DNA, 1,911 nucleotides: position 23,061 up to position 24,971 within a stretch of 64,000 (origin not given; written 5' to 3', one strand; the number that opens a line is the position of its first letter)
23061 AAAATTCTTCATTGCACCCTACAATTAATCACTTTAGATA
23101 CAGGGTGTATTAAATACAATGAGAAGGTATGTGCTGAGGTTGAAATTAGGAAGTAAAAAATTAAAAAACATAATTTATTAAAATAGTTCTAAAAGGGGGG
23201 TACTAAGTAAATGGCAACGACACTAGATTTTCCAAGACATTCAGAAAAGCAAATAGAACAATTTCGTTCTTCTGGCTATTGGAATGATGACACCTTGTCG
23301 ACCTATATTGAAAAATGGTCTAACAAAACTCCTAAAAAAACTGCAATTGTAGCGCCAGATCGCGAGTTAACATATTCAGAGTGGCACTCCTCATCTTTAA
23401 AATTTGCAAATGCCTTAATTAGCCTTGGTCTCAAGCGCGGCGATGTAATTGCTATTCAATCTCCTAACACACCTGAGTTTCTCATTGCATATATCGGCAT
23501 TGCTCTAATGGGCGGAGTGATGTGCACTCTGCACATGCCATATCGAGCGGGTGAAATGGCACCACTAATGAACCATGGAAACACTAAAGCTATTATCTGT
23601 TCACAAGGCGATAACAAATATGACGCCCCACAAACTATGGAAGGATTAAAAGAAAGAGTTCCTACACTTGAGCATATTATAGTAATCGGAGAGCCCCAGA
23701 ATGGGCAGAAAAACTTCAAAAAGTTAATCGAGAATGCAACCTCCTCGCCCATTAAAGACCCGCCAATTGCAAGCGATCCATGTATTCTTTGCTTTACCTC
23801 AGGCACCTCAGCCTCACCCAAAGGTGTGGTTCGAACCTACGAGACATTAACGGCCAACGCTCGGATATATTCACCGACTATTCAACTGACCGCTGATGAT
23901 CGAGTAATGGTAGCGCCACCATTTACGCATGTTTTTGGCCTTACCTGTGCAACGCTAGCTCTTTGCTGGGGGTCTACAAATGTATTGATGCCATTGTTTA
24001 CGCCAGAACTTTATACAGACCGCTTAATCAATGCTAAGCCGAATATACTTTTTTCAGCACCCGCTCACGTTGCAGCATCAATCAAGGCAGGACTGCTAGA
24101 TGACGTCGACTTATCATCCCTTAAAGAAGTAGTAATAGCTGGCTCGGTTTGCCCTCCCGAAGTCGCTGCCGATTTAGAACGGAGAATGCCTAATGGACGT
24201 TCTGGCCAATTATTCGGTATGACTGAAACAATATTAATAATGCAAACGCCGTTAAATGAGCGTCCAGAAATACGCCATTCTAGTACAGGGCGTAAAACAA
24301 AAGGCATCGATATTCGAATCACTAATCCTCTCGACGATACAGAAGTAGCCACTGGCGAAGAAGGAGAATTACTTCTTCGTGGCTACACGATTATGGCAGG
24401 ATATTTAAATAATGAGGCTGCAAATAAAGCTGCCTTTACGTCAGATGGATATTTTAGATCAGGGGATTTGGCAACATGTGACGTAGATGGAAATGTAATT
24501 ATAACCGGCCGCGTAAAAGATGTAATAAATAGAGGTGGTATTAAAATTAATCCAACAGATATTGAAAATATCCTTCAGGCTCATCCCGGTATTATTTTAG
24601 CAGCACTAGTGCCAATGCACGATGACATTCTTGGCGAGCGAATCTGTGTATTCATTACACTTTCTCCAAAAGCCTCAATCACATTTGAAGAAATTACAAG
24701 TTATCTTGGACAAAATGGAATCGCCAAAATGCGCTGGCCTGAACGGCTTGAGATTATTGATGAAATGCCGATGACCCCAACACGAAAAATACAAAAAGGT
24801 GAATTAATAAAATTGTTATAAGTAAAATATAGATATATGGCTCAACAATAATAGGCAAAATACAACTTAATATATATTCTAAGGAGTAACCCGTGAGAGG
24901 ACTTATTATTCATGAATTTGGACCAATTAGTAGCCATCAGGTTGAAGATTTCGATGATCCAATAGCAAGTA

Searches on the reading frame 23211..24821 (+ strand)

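Call 71: search_protein_families(library=ncbifam, proteins=[window:23211-24821:+], max_evalue=1e-20)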
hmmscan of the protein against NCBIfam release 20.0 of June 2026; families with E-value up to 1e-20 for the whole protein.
window:23211-24821:+ (536 aa): 79 families (the best 25 are shown)
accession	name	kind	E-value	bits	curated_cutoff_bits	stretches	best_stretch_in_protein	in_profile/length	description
NF004837.0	PRK06187.1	subfamily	2e-99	333.3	476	1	27-532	8-518/531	long-chain-fatty-acid--CoA ligase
NF004758.0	PRK06087.1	equivalog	2e-92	310.4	736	1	2-534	2-533/548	medium-chain fatty-acid--CoA ligase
NF009233.0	PRK12583.1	subfamily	8.8e-83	278.6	832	1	25-531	16-545/558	fatty acid CoA ligase family protein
TIGR02275.1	DHB_AMP_lig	equivalog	4e-81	272.9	723.55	1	6-532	2-525/526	(2,3-dihydroxybenzoyl)adenylate synthase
TIGR03208.1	cyc_hxne_CoA_lg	equivalog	1.3e-79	268.4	792.3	1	19-532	14-536/538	cyclohexanecarboxylate-CoA ligase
NF008192.1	PRK10946.1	equivalog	5.4e-74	249.4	783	1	5-534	2-527/534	(2,3-dihydroxybenzoyl)adenylate synthase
NF006182.0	PRK08316.1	subfamily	3.4e-73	246.9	663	1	26-532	10-513/523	fatty acyl-CoA synthetase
NF005801.1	PRK07656.1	equivalog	1.2e-71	241.9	657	1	29-532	3-499/500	FadD3 family acyl-CoA ligase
NF006181.0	PRK08314.1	subfamily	9.7e-65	218.9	705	1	28-528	25-546/563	long-chain-fatty-acid--CoA ligase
NF005714.0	PRK07529.1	subfamily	7.7e-64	216.1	632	1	49-532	60-572/640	acyl-CoA synthetase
NF005307.0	PRK06839.1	equivalog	2.9e-63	214.2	748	1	29-535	4-492/496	o-succinylbenzoate--CoA ligase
NF004114.0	PRK05605.1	equivalog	4e-63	213.6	766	1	166-531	195-564/575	long-chain-fatty-acid--CoA ligase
NF004814.0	PRK06164.1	equivalog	9.4e-61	206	677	1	26-532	9-526/540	acyl-CoA synthetase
NF005676.0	PRK07470.1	equivalog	8e-60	203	774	1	29-532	22-525/544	acyl-CoA synthetase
NF052269.1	Staph_lig_FadD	equivalog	1.3e-59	201.9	650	1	32-535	5-492/499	long-chain-fatty-acid--CoA ligase FadD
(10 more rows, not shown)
